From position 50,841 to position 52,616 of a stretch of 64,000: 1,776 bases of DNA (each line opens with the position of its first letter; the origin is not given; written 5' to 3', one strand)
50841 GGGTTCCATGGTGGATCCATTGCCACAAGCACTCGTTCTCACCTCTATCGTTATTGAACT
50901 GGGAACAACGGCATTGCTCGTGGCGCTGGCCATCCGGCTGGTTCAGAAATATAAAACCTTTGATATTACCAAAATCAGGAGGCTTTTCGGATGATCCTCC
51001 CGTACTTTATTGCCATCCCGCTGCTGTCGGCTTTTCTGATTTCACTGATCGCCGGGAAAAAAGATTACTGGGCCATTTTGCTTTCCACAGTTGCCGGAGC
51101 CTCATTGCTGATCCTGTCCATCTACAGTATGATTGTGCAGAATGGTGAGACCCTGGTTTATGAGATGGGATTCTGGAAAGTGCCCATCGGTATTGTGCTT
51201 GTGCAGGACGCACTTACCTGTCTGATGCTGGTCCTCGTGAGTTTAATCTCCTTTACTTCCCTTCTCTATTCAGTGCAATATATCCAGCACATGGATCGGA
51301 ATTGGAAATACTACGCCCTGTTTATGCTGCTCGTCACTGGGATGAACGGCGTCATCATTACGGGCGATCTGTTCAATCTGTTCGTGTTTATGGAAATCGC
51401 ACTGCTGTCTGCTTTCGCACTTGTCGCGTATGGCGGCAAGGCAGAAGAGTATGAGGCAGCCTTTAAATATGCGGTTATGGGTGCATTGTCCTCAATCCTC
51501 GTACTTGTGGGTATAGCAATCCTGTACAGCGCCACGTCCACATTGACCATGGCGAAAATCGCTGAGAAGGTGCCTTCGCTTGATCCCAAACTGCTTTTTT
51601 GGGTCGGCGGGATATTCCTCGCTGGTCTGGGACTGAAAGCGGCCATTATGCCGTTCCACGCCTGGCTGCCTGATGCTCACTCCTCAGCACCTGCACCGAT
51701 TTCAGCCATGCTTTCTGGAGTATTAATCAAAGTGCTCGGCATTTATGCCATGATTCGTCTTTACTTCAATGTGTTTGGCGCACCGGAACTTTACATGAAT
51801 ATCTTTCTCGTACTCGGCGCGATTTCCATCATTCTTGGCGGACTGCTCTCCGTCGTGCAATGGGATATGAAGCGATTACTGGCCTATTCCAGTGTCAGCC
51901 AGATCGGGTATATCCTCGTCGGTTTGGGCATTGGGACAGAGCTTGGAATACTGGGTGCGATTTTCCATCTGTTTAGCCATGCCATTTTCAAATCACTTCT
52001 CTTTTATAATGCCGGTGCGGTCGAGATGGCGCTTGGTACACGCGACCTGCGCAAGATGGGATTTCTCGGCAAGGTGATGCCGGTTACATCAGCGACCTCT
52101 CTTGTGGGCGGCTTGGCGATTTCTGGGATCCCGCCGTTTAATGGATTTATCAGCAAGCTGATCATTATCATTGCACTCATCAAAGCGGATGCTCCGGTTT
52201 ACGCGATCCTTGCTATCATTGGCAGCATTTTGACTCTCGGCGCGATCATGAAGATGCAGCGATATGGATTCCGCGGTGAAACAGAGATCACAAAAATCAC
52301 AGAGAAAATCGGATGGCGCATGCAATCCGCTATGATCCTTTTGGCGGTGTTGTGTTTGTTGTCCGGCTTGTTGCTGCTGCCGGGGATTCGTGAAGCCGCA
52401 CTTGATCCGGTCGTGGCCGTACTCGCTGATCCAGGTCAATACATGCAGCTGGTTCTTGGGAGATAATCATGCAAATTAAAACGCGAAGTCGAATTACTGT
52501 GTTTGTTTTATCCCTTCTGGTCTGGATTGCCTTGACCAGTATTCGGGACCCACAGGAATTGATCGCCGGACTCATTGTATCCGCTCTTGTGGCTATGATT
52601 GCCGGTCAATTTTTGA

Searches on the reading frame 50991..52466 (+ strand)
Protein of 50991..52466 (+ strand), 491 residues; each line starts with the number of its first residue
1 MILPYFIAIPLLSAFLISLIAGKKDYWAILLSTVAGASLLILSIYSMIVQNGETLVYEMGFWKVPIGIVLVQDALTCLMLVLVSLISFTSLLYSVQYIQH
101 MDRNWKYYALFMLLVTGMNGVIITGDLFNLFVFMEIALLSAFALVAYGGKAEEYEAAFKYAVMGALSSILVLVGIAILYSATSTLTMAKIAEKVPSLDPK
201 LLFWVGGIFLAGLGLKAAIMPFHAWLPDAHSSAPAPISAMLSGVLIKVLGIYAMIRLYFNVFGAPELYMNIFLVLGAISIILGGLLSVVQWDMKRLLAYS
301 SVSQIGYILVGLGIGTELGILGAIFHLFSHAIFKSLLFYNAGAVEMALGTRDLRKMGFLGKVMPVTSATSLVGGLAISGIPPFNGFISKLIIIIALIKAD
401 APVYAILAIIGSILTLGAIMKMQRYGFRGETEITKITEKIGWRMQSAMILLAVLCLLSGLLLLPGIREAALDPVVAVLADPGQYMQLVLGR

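Call 8: search_protein_families(library=pfam, proteins=[window:50991-52466:+])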
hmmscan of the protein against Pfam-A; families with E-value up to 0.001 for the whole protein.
window:50991-52466:+ (491 aa): 3 families
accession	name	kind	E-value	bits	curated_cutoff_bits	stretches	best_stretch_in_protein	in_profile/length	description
PF00361.26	Proton_antipo_M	-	6e-69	232.9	21.5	1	125-415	2-294/294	NADH:quinone oxidoreductase/Mrp antiporter, TM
PF00662.26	Proton_antipo_N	-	3.7e-06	27.2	24.5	1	66-107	9-50/51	NADH-Ubiquinone oxidoreductase (complex I), chain 5 N-terminus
PF10125.14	NADHdeh_related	-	4.3e-06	26.7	27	1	105-224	66-183/218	NADH dehydrogenase I, subunit N related protein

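Call 30: find_related_loci(query=window:50991-52466:+, collection=metagenome_contigs, flank=10000)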
Query window:50991-52466:+ (491 aa) in metagenome_contigs; peptide patterns used: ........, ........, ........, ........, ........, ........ (x = any residue, [..] = any of these).
237 stretches matched a pattern; 208 encode a relative of the query (tblastn E <= 1e-3); the best 80 are kept; 80 distinct loci.
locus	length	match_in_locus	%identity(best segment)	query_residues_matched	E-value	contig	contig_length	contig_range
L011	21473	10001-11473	87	1-491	0e+0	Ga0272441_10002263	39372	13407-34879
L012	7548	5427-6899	65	1-491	0e+0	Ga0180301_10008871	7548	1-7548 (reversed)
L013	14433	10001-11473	68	1-491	0e+0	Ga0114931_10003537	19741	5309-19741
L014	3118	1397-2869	66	1-491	0e+0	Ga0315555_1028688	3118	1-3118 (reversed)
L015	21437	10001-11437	64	13-491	0e+0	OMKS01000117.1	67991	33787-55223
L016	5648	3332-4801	64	1-491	0e+0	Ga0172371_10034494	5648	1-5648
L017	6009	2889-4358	64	1-491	0e+0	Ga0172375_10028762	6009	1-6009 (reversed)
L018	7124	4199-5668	64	1-491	0e+0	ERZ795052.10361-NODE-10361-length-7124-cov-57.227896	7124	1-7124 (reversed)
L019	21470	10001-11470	64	1-491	0e+0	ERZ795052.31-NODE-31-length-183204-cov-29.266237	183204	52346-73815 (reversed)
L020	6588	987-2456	63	1-491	0e+0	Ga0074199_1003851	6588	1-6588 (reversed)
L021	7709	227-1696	63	1-491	0e+0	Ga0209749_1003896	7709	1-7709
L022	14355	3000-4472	62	1-491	0e+0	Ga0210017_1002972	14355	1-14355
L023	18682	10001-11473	64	1-491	0e+0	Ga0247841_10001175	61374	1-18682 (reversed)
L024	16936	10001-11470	61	1-490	0e+0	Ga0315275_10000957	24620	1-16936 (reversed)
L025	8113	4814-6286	64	1-491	0e+0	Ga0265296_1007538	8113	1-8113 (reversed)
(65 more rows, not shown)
